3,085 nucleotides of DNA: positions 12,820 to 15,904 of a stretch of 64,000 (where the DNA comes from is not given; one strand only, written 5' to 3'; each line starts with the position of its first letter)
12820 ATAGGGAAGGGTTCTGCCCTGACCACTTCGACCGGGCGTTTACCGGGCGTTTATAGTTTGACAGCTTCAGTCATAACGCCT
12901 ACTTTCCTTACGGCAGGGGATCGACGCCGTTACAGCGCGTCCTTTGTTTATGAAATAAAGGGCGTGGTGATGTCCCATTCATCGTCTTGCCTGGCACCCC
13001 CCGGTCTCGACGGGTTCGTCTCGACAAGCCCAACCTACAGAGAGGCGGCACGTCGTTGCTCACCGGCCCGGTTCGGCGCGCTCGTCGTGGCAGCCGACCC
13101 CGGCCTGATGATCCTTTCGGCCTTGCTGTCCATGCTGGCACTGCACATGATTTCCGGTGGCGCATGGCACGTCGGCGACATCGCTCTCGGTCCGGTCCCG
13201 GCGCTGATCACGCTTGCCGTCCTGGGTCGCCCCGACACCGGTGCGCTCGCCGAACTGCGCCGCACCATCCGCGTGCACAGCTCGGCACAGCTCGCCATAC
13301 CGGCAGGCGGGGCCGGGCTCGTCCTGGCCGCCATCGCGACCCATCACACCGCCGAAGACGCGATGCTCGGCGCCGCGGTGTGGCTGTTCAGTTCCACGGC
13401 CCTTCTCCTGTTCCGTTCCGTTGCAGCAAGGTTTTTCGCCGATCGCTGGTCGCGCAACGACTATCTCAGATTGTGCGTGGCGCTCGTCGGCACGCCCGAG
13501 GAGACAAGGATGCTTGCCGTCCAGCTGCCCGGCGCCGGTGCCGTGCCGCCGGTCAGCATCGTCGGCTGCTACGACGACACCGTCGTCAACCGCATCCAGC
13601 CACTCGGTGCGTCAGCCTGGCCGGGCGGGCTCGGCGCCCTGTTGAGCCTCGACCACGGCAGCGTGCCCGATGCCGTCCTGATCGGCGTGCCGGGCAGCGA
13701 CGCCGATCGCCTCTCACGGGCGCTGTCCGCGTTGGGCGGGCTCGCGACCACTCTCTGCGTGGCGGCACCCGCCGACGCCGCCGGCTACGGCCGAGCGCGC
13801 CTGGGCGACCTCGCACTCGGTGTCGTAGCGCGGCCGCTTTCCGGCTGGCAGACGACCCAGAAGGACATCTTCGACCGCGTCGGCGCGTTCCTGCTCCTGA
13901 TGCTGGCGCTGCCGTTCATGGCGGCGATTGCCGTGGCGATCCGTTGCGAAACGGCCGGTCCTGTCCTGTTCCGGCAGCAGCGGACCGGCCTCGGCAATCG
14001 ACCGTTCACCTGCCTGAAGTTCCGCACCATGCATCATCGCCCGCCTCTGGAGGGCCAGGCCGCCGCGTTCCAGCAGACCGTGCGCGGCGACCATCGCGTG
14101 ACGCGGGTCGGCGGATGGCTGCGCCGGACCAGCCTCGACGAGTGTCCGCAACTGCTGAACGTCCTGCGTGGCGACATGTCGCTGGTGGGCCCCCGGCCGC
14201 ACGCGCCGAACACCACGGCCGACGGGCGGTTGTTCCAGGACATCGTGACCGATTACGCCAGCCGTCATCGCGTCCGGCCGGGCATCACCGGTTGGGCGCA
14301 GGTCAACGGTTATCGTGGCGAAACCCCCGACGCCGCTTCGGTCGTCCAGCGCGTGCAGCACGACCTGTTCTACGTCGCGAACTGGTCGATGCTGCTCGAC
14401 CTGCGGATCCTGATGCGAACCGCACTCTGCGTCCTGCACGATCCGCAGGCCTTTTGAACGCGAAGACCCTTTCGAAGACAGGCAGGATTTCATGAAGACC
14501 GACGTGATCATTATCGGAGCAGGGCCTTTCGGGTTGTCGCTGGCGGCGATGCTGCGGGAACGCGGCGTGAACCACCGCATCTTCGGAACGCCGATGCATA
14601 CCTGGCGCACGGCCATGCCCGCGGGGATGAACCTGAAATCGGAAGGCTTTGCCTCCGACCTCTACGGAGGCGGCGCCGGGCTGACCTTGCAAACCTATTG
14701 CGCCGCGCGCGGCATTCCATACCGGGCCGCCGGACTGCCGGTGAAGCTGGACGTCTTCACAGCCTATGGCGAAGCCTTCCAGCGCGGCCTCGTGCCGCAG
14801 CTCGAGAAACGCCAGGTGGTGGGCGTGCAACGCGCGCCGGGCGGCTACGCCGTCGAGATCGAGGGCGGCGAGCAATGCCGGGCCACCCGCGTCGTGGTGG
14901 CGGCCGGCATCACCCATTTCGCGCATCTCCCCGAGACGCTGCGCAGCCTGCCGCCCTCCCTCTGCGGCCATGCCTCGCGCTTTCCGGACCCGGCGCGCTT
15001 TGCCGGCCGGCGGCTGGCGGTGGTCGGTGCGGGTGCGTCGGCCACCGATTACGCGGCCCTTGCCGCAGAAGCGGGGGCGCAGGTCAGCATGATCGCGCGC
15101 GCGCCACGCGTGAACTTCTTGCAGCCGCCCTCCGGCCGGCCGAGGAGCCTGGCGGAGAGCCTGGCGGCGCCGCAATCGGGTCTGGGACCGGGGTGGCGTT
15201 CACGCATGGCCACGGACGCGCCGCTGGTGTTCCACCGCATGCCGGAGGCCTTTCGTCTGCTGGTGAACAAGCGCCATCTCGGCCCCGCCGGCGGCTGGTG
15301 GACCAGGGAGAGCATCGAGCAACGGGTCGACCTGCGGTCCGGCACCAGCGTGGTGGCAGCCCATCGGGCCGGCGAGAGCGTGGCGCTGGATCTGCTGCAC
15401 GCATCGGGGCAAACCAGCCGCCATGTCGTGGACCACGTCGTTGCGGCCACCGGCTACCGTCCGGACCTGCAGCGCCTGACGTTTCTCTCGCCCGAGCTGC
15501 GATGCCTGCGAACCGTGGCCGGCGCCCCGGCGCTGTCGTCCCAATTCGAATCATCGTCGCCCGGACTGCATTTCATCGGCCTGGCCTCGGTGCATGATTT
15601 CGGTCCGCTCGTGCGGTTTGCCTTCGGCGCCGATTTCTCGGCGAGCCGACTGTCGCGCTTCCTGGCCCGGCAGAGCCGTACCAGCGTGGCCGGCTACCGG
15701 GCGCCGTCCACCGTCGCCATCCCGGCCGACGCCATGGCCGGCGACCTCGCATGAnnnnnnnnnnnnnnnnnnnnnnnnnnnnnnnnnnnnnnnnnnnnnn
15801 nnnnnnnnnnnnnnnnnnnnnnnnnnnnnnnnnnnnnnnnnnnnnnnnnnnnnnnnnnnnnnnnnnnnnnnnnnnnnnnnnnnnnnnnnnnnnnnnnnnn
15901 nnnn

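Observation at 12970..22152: Thiotemplate tailoring assembly line co-transcribed with the EPS priming glycosyltransferase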

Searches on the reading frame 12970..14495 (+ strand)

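Call 3: search_protein_families(library=pfam, proteins=[window:12987-14495:+], max_evalue=0.01)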
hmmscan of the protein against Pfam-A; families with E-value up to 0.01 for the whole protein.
window:12987-14495:+ (502 aa): 0 families

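Call 5: search_protein_families(library=ncbifam, proteins=[window:12970-14457:+], max_evalue=0.001)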
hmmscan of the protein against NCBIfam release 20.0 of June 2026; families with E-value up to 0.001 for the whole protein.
window:12970-14457:+ (495 aa): 10 families
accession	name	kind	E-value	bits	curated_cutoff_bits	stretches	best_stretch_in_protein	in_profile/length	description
TIGR03023.1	WcaJ_sugtrans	equivalog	6.1e-99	332.3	410.75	1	66-495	25-453/453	undecaprenyl-phosphate glucose phosphotransferase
TIGR03025.1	EPS_sugtrans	subfamily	3.9e-95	319.7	295.55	1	97-494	56-444/445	exopolysaccharide biosynthesis polyprenyl glycosylphosphotransferase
NF050817.1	PolSacchBiosHfsE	equivalog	5.1e-61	206.8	750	1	106-494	80-465/467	polysaccharide biosynthesis protein HfsE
NF007518.0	PRK10124.1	equivalog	2.9e-60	204.3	684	1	130-484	108-453/464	undecaprenyl-phosphate glucose phosphotransferase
TIGR03013.1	EpsB_2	subfamily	1.5e-57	195.7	393.35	1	294-490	251-438/443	TIGR03013 family XrtA/PEP-CTERM system glycosyltransferase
TIGR03022.1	WbaP_sugtrans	subfamily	2.6e-54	185.2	403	1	120-491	82-452/456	undecaprenyl-phosphate galactose phosphotransferase WbaP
NF052601.1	undeca_RfbP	equivalog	1.7e-37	129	330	1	295-489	42-236/244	undecaprenyl-phosphate galactose phosphotransferase family protein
NF041877.1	EPS_EpsZ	equivalog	2.1e-35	122.2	800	1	280-489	248-453/459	exopolysaccharide biosynthesis polyisoprenyl-phosphate hexose-1-phosphate transferase EpsZ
NF011751.0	PRK15204.1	equivalog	2.7e-26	92.2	907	1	298-492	280-473/476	undecaprenyl-phosphate galactose phosphotransferase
NF045514.1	glycotran_HepC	equivalog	5e-23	81.5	140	1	295-411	114-212/220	heterocyst development glycosyltransferase HepC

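Call 6: search_protein_families(library=pfam, proteins=[window:12970-14457:+], max_evalue=0.001)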
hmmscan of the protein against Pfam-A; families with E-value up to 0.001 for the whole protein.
window:12970-14457:+ (495 aa): 1 family
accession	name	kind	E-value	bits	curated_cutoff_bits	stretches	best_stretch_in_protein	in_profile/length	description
PF02397.22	Bac_transf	-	4.3e-63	212.5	27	1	298-489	1-178/179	Bacterial sugar transferase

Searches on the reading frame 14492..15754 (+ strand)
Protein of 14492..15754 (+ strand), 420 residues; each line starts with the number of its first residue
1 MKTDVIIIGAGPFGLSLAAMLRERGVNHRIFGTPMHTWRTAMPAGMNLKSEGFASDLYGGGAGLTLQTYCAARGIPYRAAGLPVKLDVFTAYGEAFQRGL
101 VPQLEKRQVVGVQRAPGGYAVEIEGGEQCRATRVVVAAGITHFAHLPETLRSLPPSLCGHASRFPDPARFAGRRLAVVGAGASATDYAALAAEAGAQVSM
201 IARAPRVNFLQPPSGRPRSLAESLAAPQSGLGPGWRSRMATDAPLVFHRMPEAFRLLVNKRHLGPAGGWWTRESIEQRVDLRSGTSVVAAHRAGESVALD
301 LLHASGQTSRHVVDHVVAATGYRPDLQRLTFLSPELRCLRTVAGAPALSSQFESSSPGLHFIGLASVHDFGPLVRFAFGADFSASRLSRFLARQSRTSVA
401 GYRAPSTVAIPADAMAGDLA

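Call 3: search_protein_families(library=pfam, proteins=[window:14492-15754:+], max_evalue=0.01)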
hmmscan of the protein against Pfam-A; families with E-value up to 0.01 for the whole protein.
window:14492-15754:+ (420 aa): 16 families
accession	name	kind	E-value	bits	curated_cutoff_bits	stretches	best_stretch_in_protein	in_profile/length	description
PF13738.12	Pyr_redox_3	-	3.8e-19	69.5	30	1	105-207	100-199/305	Pyridine nucleotide-disulphide oxidoreductase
PF07992.20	Pyr_redox_2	-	7.9e-17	62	26.1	1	4-207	2-177/291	Pyridine nucleotide-disulphide oxidoreductase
PF13434.12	Lys_Orn_oxgnase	-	6.1e-14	52.3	21.3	1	125-208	142-226/339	L-lysine 6-monooxygenase/L-ornithine 5-monooxygenase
PF00070.33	Pyr_redox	-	2.6e-08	34.7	22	1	174-207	1-34/82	Pyridine nucleotide-disulphide oxidoreductase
PF01266.30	DAO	-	5.7e-08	33.1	27.9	0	4-26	1-23/353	FAD dependent oxidoreductase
PF01494.25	FAD_binding_3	-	1.8e-07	31.2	22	1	2-30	1-29/349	FAD binding domain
PF03486.20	HI0933_like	-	6e-05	23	50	0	4-29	2-27/244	HI0933-like protein Rossmann domain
PF13450.12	NAD_binding_8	-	0.0002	22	21.9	0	7-31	1-25/68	NAD(P)-binding Rossmann-like domain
PF01210.29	NAD_Gly3P_dh_N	-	0.0017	18.8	23.1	0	5-32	2-29/158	NAD-dependent glycerol-3-phosphate dehydrogenase N-terminus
PF13241.12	NAD_binding_7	-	0.0018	19.2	22.1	0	169-205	4-40/104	Putative NAD(P)-binding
PF05834.18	Lycopene_cycl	-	0.0019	17.8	23.4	0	4-25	1-24/380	Lycopene cyclase protein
PF00743.25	FMO-like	-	0.0027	16.6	22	0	134-203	142-214/532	Flavin-binding monooxygenase-like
PF13454.12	NAD_binding_9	-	0.0035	17.8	21.8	0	88-140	102-154/155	FAD-NAD(P)-binding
PF02558.23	ApbA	-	0.0035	17.4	22.2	0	176-208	2-34/150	Ketopantoate reductase PanE/ApbA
PF01946.23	Thi4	-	0.004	16.9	26.2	0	1-27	16-43/235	Thi4 family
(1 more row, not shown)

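Call 5: search_protein_families(library=ncbifam, proteins=[window:14492-15754:+], max_evalue=0.001)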
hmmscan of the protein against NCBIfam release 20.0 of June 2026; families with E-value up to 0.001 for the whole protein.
window:14492-15754:+ (420 aa): 25 families
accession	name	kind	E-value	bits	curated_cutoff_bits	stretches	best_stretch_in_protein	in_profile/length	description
TIGR04018.1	Bthiol_YpdA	hypoth_equivalog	1e-16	60.7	339.9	1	107-207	91-187/316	YpdA family putative bacillithiol disulfide reductase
TIGR04046.1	MSMEG_0569_nitr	hypoth_equivalog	3.9e-12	45.9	498.35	1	4-207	2-197/400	MSMEG_0569 family flavin-dependent oxidoreductase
NF040505.1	ArsO_flavin_mono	equivalog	1.8e-10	40.8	425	1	3-200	1-188/346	ArsO family NAD(P)H-dependent flavin-containing monooxygenase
NF004939.0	PRK06292.1-1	equivalog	4.9e-09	35.4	435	0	273-331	221-279/476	dihydrolipoyl dehydrogenase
NF006593.0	PRK09126.1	equivalog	1.5e-06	27.3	420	1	1-27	3-29/393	5-demethoxyubiquinol-8 5-hydroxylase UbiM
NF009409.0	PRK12770.1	subfamily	7.9e-06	25.2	343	0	170-203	171-205/360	putative glutamate synthase subunit beta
NF004832.0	PRK06184.1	subfamily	2.6e-05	23.2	476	1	2-49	6-53/506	hypothetical protein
NF004829.0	PRK06183.1-3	subfamily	3.7e-05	22.7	390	0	2-28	8-34/520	bifunctional 3-(3-hydroxy-phenyl)propionate/3-hydroxycinnamic acid hydroxylase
NF005884.0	PRK07846.1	equivalog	4.7e-05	22.2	501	0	117-206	117-202/454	mycothione reductase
NF006091.0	PRK08243.1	subfamily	5.2e-05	22.2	351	1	1-30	1-30/393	4-hydroxybenzoate 3-monooxygenase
NF004780.0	PRK06126.1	subfamily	5.4e-05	21.7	445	1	2-31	8-37/552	hypothetical protein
TIGR01292.1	TRX_reduct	equivalog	8.3e-05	21.5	343.45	0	166-204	135-173/300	thioredoxin-disulfide reductase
NF042949.2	3PPDioc_HcaD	equivalog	8.8e-05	21.4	450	0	171-207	141-177/386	3-phenylpropionate/cinnamic acid dioxygenase ferredoxin--NAD(+) reductase subunit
NF005091.0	PRK06522.2-2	equivalog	0.0001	21.6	252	0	174-210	3-39/302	2-dehydropantoate 2-reductase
TIGR03452.1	mycothione_red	equivalog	0.00011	21.2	635.65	0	86-205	88-202/452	mycothione reductase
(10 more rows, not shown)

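Call 24: search_solved_structures(query=window:14492-15754:+, max_evalue=0.001)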
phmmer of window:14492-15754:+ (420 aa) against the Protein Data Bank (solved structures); distinct sequences matched with E-value up to 0.001: 18.
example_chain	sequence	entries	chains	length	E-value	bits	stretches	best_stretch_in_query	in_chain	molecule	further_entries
8z17_A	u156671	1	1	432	6.9e-07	31.7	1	5-192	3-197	Flavin-dependent monooxygenase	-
8z12_A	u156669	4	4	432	7.9e-07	31.5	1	5-193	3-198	Flavin-dependent monooxygenase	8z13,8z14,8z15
8z16_A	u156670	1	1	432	1e-06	31.1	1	5-193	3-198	Flavin-dependent monooxygenase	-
4c5o_A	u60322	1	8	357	7.5e-06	28.3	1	3-206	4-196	FLAVIN MONOOXYGENASE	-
8acs_A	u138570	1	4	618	1.1e-05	27.8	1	129-205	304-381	FAD-dependent oxidoreductase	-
4a9w_A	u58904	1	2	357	1.5e-05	27.3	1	3-191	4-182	MONOOXYGENASE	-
5m0z_A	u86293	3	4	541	4.6e-05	25.7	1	119-212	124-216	Cyclohexanone Monooxygenase from Thermocrispum municipale. | Cyclohexanone Monooxygenase from Thermocrispum municipale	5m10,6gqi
7v8o_A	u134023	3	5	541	4.6e-05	25.7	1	119-212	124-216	Cyclohexanone Monooxygenase from Thermocrispum municipale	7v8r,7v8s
2zbw_A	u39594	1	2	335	0.00014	24.1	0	123-208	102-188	Thioredoxin reductase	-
5nmw_A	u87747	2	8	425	0.00032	22.9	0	5-200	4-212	Flavin-containing monooxygenase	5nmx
2ylz_A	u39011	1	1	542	0.00056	22.2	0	114-212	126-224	PHENYLACETONE MONOOXYGENASE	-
1w4x_A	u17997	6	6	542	0.00056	22.2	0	114-212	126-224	PHENYLACETONE MONOOXYGENASE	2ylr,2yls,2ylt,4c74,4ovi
2ylw_A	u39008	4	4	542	0.00056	22.2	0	114-212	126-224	PHENYLACETONE MONOOXYGENASE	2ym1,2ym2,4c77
8xg9_A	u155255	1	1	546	0.00057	22.1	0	114-212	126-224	Phenylacetone monooxygenase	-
8xg7_A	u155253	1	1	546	0.00057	22.1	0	114-212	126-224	Phenylacetone monooxygenase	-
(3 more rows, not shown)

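Call 92: find_homologous_proteins(query=window:14492-15754:+, max_evalue=1e-20)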
Query window:14492-15754:+ (420 aa): 1451 proteins with E <= 1e-20 among 8000 candidates; the best 120 are listed.
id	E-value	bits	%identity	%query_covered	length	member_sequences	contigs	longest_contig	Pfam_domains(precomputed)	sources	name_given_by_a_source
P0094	4.4e-274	927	100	100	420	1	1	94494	PF01266.31,PF13434.13,PF07992.21,PF00070.34,PF13738.13,PF01494.26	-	-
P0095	1.1e-178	612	69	96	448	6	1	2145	PF01266.31,PF13434.13,PF13450.13,PF07992.21,PF00070.34,PF13738.13,PF03486.21,PF01494.26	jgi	jgi:cation diffusion facilitator CzcD-associated flavoprotein CzcO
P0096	3.6e-165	568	65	96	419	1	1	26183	PF13434.13,PF07992.21,PF00070.34,PF13738.13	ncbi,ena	-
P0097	2.1e-162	559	67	91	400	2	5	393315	PF13434.13,PF07992.21,PF13738.13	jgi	jgi:cation diffusion facilitator CzcD-associated flavoprotein CzcO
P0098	2.8e-157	542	62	99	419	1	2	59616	PF01266.31,PF13434.13,PF00743.26,PF13450.13,PF07992.21,PF00070.34,PF13738.13,PF01494.26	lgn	-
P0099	1.9e-141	490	57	95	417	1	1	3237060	PF13434.13,PF07992.21,PF00070.34,PF13738.13,PF01494.26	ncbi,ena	-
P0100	3.0e-141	489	57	95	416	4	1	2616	PF01266.31,PF13434.13,PF07992.21,PF00070.34,PF13738.13,PF03486.21,PF13454.13,PF01494.26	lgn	-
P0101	5.2e-141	488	57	94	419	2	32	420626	PF13434.13,PF07992.21,PF00070.34,PF13738.13,PF13454.13,PF01494.26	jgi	jgi:thioredoxin reductase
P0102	2.4e-140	486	56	97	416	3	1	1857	PF01946.24,PF01266.31,PF13434.13,PF07992.21,PF00070.34,PF13738.13,PF03486.21,PF13454.13,PF01494.26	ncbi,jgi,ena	jgi:thioredoxin reductase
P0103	1.7e-137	477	55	95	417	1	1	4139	PF01946.24,PF01266.31,PF13434.13,PF07992.21,PF00070.34,PF13738.13,PF13454.13,PF01494.26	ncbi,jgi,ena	jgi:thioredoxin reductase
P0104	8.5e-137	474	55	95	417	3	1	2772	PF13434.13,PF07992.21,PF00070.34,PF13738.13,PF01494.26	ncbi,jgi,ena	jgi:thioredoxin reductase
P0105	1.5e-136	474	55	96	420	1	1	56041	PF01266.31,PF13434.13,PF07992.21,PF00070.34,PF13738.13,PF01494.26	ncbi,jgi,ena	jgi:thioredoxin reductase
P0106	2.7e-135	469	57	93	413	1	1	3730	PF01266.31,PF13434.13,PF07992.21,PF00070.34,PF13738.13,PF03486.21,PF13454.13,PF01494.26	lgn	-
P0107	3.1e-135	469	55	96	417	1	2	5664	PF01266.31,PF13434.13,PF13450.13,PF07992.21,PF00070.34,PF13738.13,PF13454.13,PF01494.26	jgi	jgi:thioredoxin reductase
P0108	1.5e-134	467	54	99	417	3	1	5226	PF13434.13,PF07992.21,PF00070.34,PF13738.13,PF01494.26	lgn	-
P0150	2.2e-124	434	54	94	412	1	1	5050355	PF01946.24,PF01266.31,PF13434.13,PF13450.13,PF07992.21,PF00070.34,PF13738.13,PF03486.21,PF13454.13,PF01494.26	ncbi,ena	-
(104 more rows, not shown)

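Call 93: find_encoding_contigs(protein=P0150, flank=9000, max_places=1)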
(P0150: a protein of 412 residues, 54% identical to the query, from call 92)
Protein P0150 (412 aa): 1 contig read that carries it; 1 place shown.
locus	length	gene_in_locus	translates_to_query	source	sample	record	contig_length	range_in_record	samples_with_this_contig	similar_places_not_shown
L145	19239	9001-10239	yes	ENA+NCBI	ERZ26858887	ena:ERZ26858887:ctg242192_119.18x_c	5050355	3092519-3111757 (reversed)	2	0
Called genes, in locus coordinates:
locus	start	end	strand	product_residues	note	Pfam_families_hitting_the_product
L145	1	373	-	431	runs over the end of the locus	PF13439:Glyco_transf_4, PF20706:GT4-conflict, PF13579:Glyco_trans_4_4, PF00534:Glycos_transf_1, PF13692:Glyco_trans_1_4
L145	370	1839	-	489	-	PF01943:Polysacc_synt, PF13440:Polysacc_synt_3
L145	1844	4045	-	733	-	PF02706:Wzz, PF01656:CbiA (faint)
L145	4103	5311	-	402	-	PF13439:Glyco_transf_4 (weak), PF00534:Glycos_transf_1, PF13692:Glyco_trans_1_4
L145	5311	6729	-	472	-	PF13727:CoA_binding_3, PF02397:Bac_transf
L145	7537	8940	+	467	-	PF14397:ATPgrasp_ST (faint), PF02786:CPSase_L_D2 (faint)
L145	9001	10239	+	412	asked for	PF00070:Pyr_redox (faint), PF01266:DAO (faint), PF01494:FAD_binding_3 (faint), PF01946:Thi4 (faint), PF07992:Pyr_redox_2, PF13454:NAD_binding_9 (weak), PF13738:Pyr_redox_3, PF13434:Lys_Orn_oxgnase (weak), +2 more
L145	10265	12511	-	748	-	PF01315:Ald_Xan_dh_C, PF02738:MoCoBD_1, PF20256:MoCoBD_2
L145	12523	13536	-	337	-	PF00941:FAD_binding_5, PF03450:CO_deh_flav_C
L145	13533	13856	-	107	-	PF01799:Fer2_2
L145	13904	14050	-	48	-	-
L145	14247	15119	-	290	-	-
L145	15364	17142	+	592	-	PF07992:Pyr_redox_2, PF13738:Pyr_redox_3, PF13450:NAD_binding_8 (faint), PF00743:FMO-like, PF13434:Lys_Orn_oxgnase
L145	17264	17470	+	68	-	-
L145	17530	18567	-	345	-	PF00356:LacI, PF00532:Peripla_BP_1, PF13407:Peripla_BP_4, PF13377:Peripla_BP_3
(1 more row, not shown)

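Call 94: find_encoding_contigs(protein=P0101, flank=9000, max_places=1)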
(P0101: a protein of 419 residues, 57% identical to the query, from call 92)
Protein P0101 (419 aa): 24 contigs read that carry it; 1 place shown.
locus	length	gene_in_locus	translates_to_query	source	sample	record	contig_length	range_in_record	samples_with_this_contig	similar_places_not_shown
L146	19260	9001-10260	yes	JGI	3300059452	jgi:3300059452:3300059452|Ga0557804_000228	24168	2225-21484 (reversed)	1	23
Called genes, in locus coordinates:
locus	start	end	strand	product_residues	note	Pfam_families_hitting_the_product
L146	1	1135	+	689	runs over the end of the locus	PF09286:Pro-kuma_activ, PF00082:Peptidase_S8 (weak)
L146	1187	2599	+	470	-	PF00144:Beta-lactamase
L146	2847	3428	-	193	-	PF02563:Poly_export, PF10531:SLBB, PF22461:SLBB_2 (weak)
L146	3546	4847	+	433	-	PF10082:BBP2_2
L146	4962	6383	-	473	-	PF00282:Pyridoxal_deC, PF00266:Aminotran_5 (weak)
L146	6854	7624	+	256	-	PF02397:Bac_transf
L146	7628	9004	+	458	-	-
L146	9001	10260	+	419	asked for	PF00070:Pyr_redox (faint), PF01494:FAD_binding_3 (faint), PF07992:Pyr_redox_2, PF13454:NAD_binding_9 (faint), PF13738:Pyr_redox_3, PF13434:Lys_Orn_oxgnase (weak)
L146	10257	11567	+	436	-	PF01053:Cys_Met_Meta_PP, PF00155:Aminotran_1_2 (weak), PF01041:DegT_DnrJ_EryC1 (weak), PF00266:Aminotran_5 (weak)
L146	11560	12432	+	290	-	PF04204:HTS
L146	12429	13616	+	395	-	PF00550:PP-binding, PF00975:Thioesterase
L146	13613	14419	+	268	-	PF04072:LCM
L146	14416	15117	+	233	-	PF02230:Abhydrolase_2, PF00561:Abhydrolase_1 (faint), PF00326:Peptidase_S9 (weak), PF12146:Hydrolase_4 (weak)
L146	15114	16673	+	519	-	PF00501:AMP-binding, PF13193:AMP-binding_C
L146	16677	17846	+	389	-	PF13439:Glyco_transf_4, PF00534:Glycos_transf_1, PF13692:Glyco_trans_1_4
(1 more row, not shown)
